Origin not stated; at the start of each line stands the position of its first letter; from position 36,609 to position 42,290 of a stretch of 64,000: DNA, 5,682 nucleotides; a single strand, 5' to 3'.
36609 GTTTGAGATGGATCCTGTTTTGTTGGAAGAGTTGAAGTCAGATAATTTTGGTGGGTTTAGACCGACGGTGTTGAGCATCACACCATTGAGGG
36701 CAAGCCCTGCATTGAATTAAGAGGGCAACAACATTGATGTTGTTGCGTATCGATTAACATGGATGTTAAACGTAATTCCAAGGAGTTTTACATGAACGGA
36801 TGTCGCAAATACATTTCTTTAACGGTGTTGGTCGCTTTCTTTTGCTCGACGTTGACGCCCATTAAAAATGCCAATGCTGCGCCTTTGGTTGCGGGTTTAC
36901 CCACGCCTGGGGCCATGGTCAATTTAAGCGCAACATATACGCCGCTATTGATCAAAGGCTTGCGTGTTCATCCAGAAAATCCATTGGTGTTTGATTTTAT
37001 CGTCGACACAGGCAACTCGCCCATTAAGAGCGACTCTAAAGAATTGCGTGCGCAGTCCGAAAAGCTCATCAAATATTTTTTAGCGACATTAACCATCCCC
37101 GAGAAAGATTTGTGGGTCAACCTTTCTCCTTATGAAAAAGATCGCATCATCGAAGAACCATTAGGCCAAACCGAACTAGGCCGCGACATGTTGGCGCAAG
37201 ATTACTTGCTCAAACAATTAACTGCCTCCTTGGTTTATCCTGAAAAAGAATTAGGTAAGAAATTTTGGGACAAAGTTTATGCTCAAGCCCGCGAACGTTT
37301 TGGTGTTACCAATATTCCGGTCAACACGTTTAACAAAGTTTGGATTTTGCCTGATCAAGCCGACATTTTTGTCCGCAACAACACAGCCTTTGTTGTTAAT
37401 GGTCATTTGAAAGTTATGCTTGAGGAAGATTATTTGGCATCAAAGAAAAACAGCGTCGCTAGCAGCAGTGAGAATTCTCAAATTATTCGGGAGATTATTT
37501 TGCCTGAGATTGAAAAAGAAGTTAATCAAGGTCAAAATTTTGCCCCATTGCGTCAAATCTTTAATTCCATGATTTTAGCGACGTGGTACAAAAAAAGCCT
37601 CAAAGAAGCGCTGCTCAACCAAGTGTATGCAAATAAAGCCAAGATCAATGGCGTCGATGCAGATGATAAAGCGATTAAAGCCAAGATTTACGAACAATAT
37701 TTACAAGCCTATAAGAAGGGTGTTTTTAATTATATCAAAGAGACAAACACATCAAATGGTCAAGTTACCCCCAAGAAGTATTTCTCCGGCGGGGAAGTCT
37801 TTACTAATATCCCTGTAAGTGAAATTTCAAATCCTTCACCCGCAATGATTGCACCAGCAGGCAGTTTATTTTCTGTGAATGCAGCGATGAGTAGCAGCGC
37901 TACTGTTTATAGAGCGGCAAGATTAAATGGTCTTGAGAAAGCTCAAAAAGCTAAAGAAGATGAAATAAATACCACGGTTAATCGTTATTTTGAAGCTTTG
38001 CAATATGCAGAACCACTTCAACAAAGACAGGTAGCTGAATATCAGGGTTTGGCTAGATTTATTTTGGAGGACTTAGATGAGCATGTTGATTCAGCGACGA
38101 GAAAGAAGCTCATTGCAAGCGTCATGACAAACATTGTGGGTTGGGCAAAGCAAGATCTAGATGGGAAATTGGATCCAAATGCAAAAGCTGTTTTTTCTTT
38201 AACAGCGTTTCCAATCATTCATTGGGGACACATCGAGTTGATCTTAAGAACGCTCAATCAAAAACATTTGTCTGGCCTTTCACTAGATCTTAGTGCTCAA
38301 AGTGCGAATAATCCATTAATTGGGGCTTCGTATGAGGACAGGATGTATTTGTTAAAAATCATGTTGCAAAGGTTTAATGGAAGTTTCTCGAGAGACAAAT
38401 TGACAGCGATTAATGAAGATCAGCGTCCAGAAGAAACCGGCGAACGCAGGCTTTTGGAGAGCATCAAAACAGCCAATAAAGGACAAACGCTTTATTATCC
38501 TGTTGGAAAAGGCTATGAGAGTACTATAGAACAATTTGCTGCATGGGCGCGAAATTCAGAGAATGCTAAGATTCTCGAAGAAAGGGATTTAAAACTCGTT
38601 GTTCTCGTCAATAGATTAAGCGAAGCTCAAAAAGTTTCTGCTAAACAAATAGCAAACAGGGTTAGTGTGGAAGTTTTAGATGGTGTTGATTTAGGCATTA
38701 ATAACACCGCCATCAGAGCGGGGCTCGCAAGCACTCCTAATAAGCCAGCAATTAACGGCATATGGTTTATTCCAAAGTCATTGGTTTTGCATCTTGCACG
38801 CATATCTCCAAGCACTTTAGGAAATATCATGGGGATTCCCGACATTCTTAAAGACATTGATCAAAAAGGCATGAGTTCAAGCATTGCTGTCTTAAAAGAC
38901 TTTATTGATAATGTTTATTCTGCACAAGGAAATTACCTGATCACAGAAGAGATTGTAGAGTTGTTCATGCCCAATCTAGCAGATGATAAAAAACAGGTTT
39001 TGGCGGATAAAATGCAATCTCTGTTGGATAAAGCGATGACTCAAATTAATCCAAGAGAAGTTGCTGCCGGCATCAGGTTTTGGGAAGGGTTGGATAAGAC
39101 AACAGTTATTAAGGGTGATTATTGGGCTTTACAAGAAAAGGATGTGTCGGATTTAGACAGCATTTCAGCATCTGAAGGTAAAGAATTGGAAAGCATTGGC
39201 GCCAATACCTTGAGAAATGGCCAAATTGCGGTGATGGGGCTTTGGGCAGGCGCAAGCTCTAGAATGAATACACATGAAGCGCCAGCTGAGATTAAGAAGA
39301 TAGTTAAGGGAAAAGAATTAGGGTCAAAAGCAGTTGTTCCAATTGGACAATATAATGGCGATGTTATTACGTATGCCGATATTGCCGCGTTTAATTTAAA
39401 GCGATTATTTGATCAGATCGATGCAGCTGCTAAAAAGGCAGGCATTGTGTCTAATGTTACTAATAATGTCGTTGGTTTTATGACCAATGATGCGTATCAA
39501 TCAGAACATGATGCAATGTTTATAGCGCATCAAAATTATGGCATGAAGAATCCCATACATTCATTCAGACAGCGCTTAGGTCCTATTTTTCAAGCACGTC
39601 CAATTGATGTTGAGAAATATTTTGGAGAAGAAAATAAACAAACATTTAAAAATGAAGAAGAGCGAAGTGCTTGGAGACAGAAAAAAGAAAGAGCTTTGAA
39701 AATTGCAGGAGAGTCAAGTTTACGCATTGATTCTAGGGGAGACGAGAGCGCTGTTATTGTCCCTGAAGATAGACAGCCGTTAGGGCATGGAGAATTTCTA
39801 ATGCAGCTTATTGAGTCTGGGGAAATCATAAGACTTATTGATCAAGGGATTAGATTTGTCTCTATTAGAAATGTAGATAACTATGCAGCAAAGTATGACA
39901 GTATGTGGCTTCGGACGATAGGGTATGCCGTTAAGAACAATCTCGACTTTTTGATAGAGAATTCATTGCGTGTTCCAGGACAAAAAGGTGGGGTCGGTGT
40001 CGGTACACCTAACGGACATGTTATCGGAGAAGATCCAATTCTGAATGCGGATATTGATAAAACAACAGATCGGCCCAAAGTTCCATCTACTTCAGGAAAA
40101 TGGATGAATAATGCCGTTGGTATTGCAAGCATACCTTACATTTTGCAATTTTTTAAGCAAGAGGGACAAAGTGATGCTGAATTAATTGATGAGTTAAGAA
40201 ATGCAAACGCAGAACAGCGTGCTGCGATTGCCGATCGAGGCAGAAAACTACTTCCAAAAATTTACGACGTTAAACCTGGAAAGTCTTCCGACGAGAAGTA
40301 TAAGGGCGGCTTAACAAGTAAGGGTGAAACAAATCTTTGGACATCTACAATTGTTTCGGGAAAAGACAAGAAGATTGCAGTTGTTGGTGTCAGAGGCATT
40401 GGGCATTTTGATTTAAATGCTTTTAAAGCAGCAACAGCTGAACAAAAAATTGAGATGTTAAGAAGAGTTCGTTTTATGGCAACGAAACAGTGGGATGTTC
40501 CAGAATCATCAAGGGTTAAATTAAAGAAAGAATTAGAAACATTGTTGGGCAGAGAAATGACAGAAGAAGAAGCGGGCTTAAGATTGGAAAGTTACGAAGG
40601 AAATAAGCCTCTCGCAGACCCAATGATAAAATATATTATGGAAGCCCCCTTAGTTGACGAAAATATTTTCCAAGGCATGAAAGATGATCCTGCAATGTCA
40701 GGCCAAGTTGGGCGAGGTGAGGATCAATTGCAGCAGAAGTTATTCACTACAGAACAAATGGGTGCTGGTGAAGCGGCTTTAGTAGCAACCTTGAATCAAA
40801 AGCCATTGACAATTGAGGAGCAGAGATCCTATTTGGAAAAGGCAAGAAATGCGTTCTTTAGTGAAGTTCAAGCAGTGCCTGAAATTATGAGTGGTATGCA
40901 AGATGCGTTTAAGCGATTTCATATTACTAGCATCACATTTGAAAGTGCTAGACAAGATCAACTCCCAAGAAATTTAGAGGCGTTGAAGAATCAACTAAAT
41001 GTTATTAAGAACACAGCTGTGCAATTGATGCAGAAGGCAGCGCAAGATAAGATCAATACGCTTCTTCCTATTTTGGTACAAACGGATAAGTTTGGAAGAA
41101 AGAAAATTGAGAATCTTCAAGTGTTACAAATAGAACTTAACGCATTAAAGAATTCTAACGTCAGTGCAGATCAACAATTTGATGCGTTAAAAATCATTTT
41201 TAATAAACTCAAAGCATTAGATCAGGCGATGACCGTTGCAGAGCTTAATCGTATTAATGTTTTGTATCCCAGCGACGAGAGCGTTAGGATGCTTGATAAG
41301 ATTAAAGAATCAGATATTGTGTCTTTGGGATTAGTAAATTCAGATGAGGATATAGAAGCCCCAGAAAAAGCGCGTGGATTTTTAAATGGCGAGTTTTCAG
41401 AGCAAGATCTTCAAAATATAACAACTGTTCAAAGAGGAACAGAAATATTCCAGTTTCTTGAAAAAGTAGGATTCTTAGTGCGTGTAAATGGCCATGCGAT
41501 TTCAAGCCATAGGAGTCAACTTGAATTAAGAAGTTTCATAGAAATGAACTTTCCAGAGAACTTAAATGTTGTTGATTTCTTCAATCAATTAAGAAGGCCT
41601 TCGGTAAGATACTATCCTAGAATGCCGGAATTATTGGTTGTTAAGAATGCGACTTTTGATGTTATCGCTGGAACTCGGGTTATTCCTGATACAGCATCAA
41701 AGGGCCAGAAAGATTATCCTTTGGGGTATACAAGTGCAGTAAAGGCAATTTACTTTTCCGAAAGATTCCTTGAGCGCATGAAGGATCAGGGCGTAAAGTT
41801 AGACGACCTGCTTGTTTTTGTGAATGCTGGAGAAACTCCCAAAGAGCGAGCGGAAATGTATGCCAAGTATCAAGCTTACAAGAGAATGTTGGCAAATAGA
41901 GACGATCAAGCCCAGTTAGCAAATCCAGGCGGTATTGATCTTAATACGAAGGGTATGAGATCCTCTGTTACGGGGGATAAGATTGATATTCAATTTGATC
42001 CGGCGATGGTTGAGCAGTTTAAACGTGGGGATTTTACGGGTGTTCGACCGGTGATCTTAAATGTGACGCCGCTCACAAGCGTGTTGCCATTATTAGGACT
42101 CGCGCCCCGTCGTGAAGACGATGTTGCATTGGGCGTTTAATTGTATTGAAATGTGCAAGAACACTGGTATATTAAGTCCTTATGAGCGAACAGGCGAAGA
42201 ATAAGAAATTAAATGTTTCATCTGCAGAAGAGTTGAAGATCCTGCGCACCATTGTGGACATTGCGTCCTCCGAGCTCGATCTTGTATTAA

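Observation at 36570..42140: Conserved ~50-aa C-terminal module shared by both giant proteins, a possible secretion or sorting signal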

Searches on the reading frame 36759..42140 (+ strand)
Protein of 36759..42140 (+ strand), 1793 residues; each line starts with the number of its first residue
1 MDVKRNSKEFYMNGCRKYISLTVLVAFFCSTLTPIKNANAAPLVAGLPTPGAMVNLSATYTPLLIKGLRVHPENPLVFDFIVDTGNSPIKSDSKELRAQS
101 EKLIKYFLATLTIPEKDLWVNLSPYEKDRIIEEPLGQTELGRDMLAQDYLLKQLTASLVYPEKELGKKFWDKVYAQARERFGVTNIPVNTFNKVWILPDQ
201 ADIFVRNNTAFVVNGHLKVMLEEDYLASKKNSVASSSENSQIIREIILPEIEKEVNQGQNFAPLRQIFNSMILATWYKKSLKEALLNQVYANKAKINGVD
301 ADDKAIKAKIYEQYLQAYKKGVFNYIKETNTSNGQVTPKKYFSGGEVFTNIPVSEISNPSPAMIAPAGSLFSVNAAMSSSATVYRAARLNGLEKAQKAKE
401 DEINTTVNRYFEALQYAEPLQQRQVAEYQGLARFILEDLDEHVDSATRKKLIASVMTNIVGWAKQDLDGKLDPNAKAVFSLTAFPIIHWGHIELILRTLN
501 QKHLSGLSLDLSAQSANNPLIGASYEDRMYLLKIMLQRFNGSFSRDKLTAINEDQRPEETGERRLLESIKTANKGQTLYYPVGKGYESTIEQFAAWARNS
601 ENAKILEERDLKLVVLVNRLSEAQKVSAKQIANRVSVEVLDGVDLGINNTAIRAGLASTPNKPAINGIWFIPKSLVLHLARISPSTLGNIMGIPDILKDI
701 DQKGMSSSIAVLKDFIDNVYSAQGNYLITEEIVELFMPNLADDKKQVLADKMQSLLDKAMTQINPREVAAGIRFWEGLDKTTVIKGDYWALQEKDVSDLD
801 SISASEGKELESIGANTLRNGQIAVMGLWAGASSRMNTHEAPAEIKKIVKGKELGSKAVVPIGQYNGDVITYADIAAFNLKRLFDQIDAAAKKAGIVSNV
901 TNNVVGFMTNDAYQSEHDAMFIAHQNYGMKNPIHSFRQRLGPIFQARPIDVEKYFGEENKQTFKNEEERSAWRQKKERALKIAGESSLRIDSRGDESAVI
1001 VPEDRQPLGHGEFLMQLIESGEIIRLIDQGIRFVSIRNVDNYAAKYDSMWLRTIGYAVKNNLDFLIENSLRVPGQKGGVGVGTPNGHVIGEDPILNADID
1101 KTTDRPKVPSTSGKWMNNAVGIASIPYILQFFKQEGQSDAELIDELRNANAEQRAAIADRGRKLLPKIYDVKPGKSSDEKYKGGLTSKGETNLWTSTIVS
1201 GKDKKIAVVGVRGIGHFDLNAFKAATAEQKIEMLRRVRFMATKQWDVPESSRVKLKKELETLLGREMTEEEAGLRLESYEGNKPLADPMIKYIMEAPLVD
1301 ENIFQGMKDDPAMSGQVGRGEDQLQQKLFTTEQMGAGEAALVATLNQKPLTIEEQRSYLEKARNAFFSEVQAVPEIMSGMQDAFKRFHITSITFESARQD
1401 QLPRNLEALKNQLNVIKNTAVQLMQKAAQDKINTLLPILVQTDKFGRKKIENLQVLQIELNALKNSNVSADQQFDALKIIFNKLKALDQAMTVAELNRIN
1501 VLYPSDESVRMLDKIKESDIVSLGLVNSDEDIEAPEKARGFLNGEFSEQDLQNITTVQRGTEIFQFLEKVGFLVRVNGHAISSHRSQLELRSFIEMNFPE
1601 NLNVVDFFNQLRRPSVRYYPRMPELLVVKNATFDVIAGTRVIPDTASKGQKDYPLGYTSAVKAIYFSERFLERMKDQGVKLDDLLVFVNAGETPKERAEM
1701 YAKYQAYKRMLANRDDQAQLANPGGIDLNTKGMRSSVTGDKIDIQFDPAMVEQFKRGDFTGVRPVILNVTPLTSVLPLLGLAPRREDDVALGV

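Call 5: search_protein_families(library=pfam, proteins=[window:36759-42140:+], max_evalue=1)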
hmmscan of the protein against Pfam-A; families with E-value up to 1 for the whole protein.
window:36759-42140:+ (1793 aa): 5 families
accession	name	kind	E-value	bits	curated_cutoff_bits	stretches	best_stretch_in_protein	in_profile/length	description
PF01704.24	UDPGP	-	2.1e-07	30.5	22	1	1003-1072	160-226/413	UTP--glucose-1-phosphate uridylyltransferase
PF21019.4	Spectrin_3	-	0.0099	16.7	24.4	1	1365-1427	2-64/68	Spectrin-like repeat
PF05979.17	DUF896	-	0.033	14.5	24.2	1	290-340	9-62/64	Bacterial protein of unknown function (DUF896)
PF17362.7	pXO2-34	-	0.17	12.5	30.8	0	322-347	46-71/79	Family of unknown function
PF21774.3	NagJ_C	-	1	10.6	28.3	0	1396-1462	13-79/114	Hyaluronidase post-catalytic domain-like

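Call 6: search_protein_families(library=ncbifam, proteins=[window:36759-42140:+], max_evalue=1)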
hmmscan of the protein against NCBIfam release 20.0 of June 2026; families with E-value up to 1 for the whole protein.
window:36759-42140:+ (1793 aa): 3 families
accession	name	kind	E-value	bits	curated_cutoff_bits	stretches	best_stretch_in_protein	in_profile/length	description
NF002711.0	PRK02539.1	equivalog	0.014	15.4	112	1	290-340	12-65/85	DUF896 family protein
NF008177.0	PRK10925.1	equivalog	0.031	14.1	363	1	728-804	45-115/206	superoxide dismutase [Mn]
NF002422.0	PRK01546.1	equivalog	0.3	11.2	143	1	290-340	13-66/79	hypothetical protein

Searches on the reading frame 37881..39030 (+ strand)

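Call 84: search_solved_structures(query=window:37881-39030:+, max_evalue=0.01)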
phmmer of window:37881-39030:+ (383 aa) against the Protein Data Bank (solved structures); distinct sequences matched with E-value up to 0.01: 0.

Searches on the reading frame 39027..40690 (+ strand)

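Call 85: search_solved_structures(query=window:39027-40690:+, max_evalue=0.01)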
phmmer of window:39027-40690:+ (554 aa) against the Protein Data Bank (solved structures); distinct sequences matched with E-value up to 0.01: 10.
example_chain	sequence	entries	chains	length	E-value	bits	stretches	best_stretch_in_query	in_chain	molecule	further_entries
4m2b_A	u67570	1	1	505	2e-06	30.2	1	250-337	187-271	UDP-glucose pyrophosphorylase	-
5nzj_A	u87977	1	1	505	2.2e-06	30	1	250-337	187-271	UDP-glucose pyrophosphorylase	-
2oef_A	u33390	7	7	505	2.4e-06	29.9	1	250-337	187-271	UTP-glucose-1-phosphate uridylyltransferase 2, putative | UDP-glucose pyrophosphorylase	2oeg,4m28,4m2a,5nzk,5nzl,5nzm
5nzh_A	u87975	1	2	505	2.4e-06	29.9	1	250-337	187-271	UDP-glucose pyrophosphorylase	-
5nzi_A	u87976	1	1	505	2.4e-06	29.9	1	250-337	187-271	UDP-glucose pyrophosphorylase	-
5nzg_A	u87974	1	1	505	2.5e-06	29.9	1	250-337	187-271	UDP-glucose pyrophosphorylase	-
4j18_A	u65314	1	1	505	7.7e-05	24.9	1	250-337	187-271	UDP-glucose pyrophosphorylase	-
3gue_A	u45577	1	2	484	0.00064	21.9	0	250-322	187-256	UTP-glucose-1-phosphate uridylyltransferase 2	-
8c0b_A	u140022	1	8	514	0.0025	19.9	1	247-323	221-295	UTP--glucose-1-phosphate uridylyltransferase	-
7ppr_A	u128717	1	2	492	0.0059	18.7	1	247-315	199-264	UTP--glucose-1-phosphate uridylyltransferase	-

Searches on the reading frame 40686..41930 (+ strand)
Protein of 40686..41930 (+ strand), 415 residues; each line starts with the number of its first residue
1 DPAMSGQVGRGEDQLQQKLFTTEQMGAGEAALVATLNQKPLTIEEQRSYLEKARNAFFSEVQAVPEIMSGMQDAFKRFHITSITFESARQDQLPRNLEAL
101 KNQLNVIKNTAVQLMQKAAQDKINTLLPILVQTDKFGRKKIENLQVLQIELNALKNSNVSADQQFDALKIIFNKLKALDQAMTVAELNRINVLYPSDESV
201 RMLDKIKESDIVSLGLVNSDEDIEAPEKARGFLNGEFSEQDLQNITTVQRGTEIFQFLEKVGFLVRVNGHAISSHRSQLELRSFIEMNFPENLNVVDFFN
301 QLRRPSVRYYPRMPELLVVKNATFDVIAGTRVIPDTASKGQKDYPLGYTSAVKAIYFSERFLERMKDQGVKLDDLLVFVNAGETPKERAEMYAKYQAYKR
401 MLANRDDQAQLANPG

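Call 87: search_solved_structures(query=window:40686-41930:+, max_evalue=0.01)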
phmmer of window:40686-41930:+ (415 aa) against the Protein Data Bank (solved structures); distinct sequences matched with E-value up to 0.01: 0.
